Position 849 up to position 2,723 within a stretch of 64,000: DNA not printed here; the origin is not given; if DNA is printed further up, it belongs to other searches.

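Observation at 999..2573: Single polypeptide joining cytochrome b, two [4Fe-4S] clusters and an MvhD-type domain inside the oxidase operon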

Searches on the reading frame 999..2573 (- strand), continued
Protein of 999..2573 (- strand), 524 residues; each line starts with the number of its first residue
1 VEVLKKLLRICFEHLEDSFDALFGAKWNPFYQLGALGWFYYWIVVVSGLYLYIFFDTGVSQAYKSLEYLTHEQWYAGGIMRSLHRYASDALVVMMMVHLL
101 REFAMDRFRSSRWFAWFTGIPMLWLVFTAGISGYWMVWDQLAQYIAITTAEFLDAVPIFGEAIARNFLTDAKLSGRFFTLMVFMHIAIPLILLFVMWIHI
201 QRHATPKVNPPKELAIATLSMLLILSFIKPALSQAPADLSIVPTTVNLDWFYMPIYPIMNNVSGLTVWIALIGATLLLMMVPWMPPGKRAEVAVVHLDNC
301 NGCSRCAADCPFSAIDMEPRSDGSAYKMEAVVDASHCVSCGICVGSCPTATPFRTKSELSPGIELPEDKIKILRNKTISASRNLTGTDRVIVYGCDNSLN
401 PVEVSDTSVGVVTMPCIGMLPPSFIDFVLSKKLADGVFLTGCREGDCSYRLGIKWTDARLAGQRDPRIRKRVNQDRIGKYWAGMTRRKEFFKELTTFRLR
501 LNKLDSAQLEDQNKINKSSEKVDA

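Call 60: search_protein_families(library=pfam, proteins=[P0158, P0161, P0266, P0256, P0241, P0243, P0260, P0189, P0231, P0147], max_evalue=0.0001)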
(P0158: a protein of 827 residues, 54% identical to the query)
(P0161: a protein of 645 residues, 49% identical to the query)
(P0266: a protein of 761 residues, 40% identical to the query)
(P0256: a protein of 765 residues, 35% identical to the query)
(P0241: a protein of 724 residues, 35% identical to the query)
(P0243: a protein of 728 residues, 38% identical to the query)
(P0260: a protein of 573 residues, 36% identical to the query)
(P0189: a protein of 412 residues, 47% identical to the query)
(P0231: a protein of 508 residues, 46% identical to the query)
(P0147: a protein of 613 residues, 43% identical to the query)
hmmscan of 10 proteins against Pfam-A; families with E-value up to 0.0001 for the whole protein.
P0158 (827 aa): 5 families
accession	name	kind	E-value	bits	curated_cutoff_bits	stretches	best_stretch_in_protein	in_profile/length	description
PF00667.26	FAD_binding_1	-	4.1e-27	95.7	32.3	1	465-653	11-222/222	FAD binding domain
PF00258.30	Flavodoxin_1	-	3.2e-24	86.1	25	1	296-425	1-141/143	Flavodoxin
PF00033.24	Cytochrome_B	-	2.5e-23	83.4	27.2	1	10-186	11-185/189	Cytochrome b/b6/petB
PF00175.26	NAD_binding_1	-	6e-14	53.1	22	1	686-791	1-108/109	Oxidoreductase NAD-binding domain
PF13631.11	Cytochrom_B_N_2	-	1.8e-13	51.2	27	1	74-186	4-116/169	Cytochrome b(N-terminal)/b6/petB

P0161 (645 aa): 5 families
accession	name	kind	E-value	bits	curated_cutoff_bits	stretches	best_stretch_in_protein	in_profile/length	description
PF00175.26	NAD_binding_1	-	3.2e-21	76.5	22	1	500-604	1-107/109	Oxidoreductase NAD-binding domain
PF00033.24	Cytochrome_B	-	5.8e-20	72.4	27.2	1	26-200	8-181/189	Cytochrome b/b6/petB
PF00111.32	Fer2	-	7.1e-16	58.4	21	1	299-373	3-76/77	2Fe-2S iron-sulfur cluster binding domain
PF13631.11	Cytochrom_B_N_2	-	3.7e-14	53.5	27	1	91-204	2-116/169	Cytochrome b(N-terminal)/b6/petB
PF00970.30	FAD_binding_6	-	1.8e-13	51.1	21.1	1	399-488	4-97/99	Oxidoreductase FAD-binding domain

P0266 (761 aa): 3 families
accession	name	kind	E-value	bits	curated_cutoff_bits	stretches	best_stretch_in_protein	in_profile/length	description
PF00033.24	Cytochrome_B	-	5.7e-18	65.9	27.2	1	35-209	10-183/189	Cytochrome b/b6/petB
PF00115.25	COX1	-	6.4e-15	55.4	34.8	1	329-734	3-428/436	Cytochrome C and Quinol oxidase polypeptide I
PF13631.11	Cytochrom_B_N_2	-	5.4e-12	46.4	27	1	101-220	5-125/169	Cytochrome b(N-terminal)/b6/petB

P0256 (765 aa): 9 families
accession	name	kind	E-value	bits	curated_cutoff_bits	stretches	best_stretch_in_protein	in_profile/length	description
PF00033.24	Cytochrome_B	-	3.3e-20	73.2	27.2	1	52-224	13-185/189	Cytochrome b/b6/petB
PF02662.21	FlpD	-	9.8e-11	42.2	22.3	1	471-554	3-85/123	Methyl-viologen-reducing hydrogenase, delta subunit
PF13631.11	Cytochrom_B_N_2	-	1.6e-09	38.4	27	1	115-229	6-121/169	Cytochrome b(N-terminal)/b6/petB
PF00037.32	Fer4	-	1.5e-08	34.5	21.1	1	384-406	2-24/24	4Fe-4S binding domain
PF12838.12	Fer4_7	-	5.8e-08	33.5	27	1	389-438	1-49/52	4Fe-4S dicluster domain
PF14697.11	Fer4_21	-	1.1e-07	32.3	35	0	420-442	1-23/59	4Fe-4S dicluster domain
PF12837.12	Fer4_6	-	3.3e-07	30.4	25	0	384-405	3-24/24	4Fe-4S binding domain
PF13187.11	Fer4_9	-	4.6e-07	30.2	27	1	389-439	1-49/52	4Fe-4S dicluster domain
PF12797.12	Fer4_2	-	4.9e-05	23.5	24.5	0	421-437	4-20/22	4Fe-4S binding domain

P0241 (724 aa): 8 families
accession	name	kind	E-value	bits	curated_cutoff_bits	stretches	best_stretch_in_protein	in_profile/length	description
PF00033.24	Cytochrome_B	-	9.9e-23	81.4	27.2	1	41-211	11-182/189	Cytochrome b/b6/petB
PF13631.11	Cytochrom_B_N_2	-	4.1e-14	53.3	27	1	101-213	2-115/169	Cytochrome b(N-terminal)/b6/petB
PF02662.21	FlpD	-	7.3e-10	39.3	22.3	1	394-497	5-108/123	Methyl-viologen-reducing hydrogenase, delta subunit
PF12838.12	Fer4_7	-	1.7e-07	32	27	1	310-359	1-49/52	4Fe-4S dicluster domain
PF00037.32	Fer4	-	1.2e-06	28.5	21.1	1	305-326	2-23/24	4Fe-4S binding domain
PF13237.11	Fer4_10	-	1.3e-06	28.7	25.5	0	305-323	3-21/53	4Fe-4S dicluster domain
PF12837.12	Fer4_6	-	1.7e-06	28.1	25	0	305-326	3-24/24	4Fe-4S binding domain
PF13187.11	Fer4_9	-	3.5e-06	27.4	27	1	310-360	1-49/52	4Fe-4S dicluster domain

P0243 (728 aa): 10 families
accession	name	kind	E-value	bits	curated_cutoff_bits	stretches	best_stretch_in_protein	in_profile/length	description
PF00033.24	Cytochrome_B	-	2.9e-17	63.5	27.2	1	66-235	17-187/189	Cytochrome b/b6/petB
PF02662.21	FlpD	-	7.1e-12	45.8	22.3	1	436-515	19-97/123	Methyl-viologen-reducing hydrogenase, delta subunit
PF13631.11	Cytochrom_B_N_2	-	2.6e-09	37.7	27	1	124-240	6-123/169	Cytochrome b(N-terminal)/b6/petB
PF12837.12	Fer4_6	-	1.7e-07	31.3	25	0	323-344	2-23/24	4Fe-4S binding domain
PF12838.12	Fer4_7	-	2.7e-07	31.4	27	1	329-377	1-48/52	4Fe-4S dicluster domain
PF00037.32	Fer4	-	5.2e-07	29.7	21.1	0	323-345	1-23/24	4Fe-4S binding domain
PF13187.11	Fer4_9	-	1e-06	29.1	27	1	329-379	1-49/52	4Fe-4S dicluster domain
PF14697.11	Fer4_21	-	2e-06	28.3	35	0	319-347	30-59/59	4Fe-4S dicluster domain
PF13237.11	Fer4_10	-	3.8e-05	24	25.5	1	323-377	2-52/53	4Fe-4S dicluster domain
PF13183.11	Fer4_8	-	4.4e-05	24.4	27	0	328-343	52-67/68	4Fe-4S dicluster domain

P0260 (573 aa): 7 families
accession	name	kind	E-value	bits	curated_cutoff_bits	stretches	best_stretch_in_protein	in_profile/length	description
PF00033.24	Cytochrome_B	-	2.2e-21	77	27.2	1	46-220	13-187/189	Cytochrome b/b6/petB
PF13631.11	Cytochrom_B_N_2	-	1.6e-12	48.1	27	1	107-221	4-119/169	Cytochrome b(N-terminal)/b6/petB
PF00037.32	Fer4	-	2.3e-07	30.8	21.1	0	309-330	2-23/24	4Fe-4S binding domain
PF12837.12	Fer4_6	-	2.6e-07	30.7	25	0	308-330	2-24/24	4Fe-4S binding domain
PF12838.12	Fer4_7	-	2.7e-07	31.4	27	1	314-362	1-48/52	4Fe-4S dicluster domain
PF13183.11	Fer4_8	-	2.3e-05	25.3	27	0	352-389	5-32/68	4Fe-4S dicluster domain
PF13187.11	Fer4_9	-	5.6e-05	23.5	27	0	314-364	1-49/52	4Fe-4S dicluster domain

P0189 (412 aa): 3 families
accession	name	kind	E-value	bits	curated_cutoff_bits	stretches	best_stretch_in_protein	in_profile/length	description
PF00033.24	Cytochrome_B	-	1.6e-20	74.2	27.2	1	142-318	8-183/189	Cytochrome b/b6/petB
PF13631.11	Cytochrom_B_N_2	-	4.8e-13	49.8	27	1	207-329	2-125/169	Cytochrome b(N-terminal)/b6/petB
PF00115.25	COX1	-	1.5e-07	31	34.8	1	3-72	343-413/436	Cytochrome C and Quinol oxidase polypeptide I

P0231 (508 aa): 2 families
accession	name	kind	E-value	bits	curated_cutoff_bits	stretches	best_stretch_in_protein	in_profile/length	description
PF00033.24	Cytochrome_B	-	1.8e-14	54.5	27.2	1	29-184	15-169/189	Cytochrome b/b6/petB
PF13631.11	Cytochrom_B_N_2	-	1.3e-08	35.4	27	1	87-202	2-118/169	Cytochrome b(N-terminal)/b6/petB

P0147 (613 aa): 10 families
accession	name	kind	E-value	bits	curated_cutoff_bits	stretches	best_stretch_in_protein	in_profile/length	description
PF00033.24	Cytochrome_B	-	6.8e-18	65.6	27.2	1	3-174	13-184/189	Cytochrome b/b6/petB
PF13631.11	Cytochrom_B_N_2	-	1.3e-14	54.9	27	1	63-184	2-125/169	Cytochrome b(N-terminal)/b6/petB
PF12838.12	Fer4_7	-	3.4e-09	37.5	27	1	270-322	1-52/52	4Fe-4S dicluster domain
PF00037.32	Fer4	-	1.1e-08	35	21.1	1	302-322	2-22/24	4Fe-4S binding domain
PF12837.12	Fer4_6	-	1.4e-08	34.7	25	0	301-322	2-23/24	4Fe-4S binding domain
PF12797.12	Fer4_2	-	8.3e-07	29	24.5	0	303-320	5-22/22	4Fe-4S binding domain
PF13187.11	Fer4_9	-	3e-06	27.6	27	1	270-321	1-50/52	4Fe-4S dicluster domain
PF13237.11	Fer4_10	-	5.7e-06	26.6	25.5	0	267-319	5-53/53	4Fe-4S dicluster domain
PF25160.1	LdpA_Fe-S-bd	-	3.1e-05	24.1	27.6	0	252-287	13-44/49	LdpA Fe-S cluster-binding domain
PF14697.11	Fer4_21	-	3.5e-05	24.3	35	1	264-320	1-53/59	4Fe-4S dicluster domain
